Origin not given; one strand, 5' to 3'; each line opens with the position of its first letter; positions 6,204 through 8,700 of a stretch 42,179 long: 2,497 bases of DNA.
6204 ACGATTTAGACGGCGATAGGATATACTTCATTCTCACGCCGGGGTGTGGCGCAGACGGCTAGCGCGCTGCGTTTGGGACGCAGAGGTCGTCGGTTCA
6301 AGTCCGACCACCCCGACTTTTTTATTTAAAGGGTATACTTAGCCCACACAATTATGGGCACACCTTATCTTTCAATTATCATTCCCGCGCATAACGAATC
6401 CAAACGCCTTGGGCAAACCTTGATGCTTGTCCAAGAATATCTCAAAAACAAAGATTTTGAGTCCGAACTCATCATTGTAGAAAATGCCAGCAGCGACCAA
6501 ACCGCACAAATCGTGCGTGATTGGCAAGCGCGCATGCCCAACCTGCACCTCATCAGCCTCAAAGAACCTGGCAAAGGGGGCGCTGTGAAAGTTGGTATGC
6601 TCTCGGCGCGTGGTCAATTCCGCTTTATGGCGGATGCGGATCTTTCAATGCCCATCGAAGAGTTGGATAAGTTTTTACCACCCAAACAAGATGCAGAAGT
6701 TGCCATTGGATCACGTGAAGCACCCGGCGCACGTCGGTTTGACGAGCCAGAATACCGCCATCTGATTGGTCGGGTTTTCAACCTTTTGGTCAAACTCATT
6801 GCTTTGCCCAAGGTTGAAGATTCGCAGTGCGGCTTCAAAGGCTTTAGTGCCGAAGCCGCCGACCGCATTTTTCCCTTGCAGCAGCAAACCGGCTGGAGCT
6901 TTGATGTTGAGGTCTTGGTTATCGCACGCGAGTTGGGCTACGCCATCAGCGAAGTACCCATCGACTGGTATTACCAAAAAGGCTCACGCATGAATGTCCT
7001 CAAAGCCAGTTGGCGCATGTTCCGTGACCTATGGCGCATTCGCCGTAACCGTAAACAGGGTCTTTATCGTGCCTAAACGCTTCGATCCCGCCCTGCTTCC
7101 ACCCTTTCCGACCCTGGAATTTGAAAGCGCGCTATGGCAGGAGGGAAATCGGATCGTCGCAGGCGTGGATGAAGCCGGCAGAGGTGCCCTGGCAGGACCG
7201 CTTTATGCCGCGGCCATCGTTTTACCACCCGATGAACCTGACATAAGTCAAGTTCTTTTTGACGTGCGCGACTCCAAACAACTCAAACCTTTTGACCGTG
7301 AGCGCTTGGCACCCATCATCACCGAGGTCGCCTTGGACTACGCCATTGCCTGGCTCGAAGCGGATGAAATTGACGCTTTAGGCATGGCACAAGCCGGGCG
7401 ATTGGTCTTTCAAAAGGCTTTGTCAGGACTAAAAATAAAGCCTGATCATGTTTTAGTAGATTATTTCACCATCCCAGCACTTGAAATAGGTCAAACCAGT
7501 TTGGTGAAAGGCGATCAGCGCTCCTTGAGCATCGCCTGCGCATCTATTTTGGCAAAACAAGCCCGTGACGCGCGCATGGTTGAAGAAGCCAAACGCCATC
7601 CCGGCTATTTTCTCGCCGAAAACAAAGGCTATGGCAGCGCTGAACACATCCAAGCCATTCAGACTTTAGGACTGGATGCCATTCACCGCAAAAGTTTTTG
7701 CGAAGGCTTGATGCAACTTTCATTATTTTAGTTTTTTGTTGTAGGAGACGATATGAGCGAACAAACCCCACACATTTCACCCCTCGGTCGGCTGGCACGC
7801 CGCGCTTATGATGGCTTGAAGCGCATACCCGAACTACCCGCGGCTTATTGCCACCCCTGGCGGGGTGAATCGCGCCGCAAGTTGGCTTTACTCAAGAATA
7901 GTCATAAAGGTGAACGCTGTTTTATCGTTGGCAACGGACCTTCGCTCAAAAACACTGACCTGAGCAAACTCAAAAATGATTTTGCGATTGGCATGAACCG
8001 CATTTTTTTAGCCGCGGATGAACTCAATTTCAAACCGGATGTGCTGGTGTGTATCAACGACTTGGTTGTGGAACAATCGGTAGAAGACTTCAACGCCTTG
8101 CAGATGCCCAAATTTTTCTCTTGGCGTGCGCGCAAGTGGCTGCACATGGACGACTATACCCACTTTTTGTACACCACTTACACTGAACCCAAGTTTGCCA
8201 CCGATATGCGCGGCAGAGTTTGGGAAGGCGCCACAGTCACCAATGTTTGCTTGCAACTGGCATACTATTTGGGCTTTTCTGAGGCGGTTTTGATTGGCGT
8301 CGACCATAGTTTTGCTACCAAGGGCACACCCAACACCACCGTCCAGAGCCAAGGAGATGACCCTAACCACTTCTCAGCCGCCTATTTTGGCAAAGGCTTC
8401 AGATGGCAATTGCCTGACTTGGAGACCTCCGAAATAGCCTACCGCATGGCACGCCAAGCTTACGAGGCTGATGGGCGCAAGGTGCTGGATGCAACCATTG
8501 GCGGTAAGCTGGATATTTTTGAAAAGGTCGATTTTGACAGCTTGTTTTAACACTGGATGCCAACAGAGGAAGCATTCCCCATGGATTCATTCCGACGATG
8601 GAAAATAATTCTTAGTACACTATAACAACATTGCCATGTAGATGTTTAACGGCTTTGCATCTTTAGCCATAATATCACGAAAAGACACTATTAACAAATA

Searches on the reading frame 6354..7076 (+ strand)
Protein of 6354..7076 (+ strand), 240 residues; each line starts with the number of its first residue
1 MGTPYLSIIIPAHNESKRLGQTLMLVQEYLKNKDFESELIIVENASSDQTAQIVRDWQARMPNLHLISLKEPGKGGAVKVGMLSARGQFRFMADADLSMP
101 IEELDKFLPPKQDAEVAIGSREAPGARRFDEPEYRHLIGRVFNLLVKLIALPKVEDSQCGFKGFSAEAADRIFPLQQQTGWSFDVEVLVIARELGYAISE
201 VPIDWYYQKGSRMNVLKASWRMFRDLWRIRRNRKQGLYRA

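Call 16: search_protein_families(library=pfam, proteins=[window:6354-7076:+], max_evalue=0.001)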
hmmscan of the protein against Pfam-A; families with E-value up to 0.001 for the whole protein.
window:6354-7076:+ (240 aa): 2 families
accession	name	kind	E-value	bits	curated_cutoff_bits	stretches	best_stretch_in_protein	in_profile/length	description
PF00535.33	Glycos_transf_2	-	1.4e-20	74.3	23.3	1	7-173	1-168/168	Glycosyl transferase family 2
PF13641.12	Glyco_tranf_2_3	-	5.6e-05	23.7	27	1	5-85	2-84/230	Glycosyltransferase like family 2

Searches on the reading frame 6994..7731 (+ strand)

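Call 16: search_protein_families(library=pfam, proteins=[window:6994-7731:+], max_evalue=0.001)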
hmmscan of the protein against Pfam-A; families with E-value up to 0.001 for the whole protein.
window:6994-7731:+ (245 aa): 1 family
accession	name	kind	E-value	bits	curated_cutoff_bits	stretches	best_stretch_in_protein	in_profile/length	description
PF01351.25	RNase_HII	-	1.1e-38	133.6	25.8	1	56-236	1-197/199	Ribonuclease HII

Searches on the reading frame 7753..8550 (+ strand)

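Call 16: search_protein_families(library=pfam, proteins=[window:7753-8550:+], max_evalue=0.001)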
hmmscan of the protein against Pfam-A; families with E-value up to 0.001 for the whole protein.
window:7753-8550:+ (265 aa): 1 family
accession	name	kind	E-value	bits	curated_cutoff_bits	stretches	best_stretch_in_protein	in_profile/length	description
PF01973.23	MptE-like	-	3.5e-16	59.9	34.6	1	43-188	14-169/171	6-hydroxymethylpterin diphosphokinase MptE-like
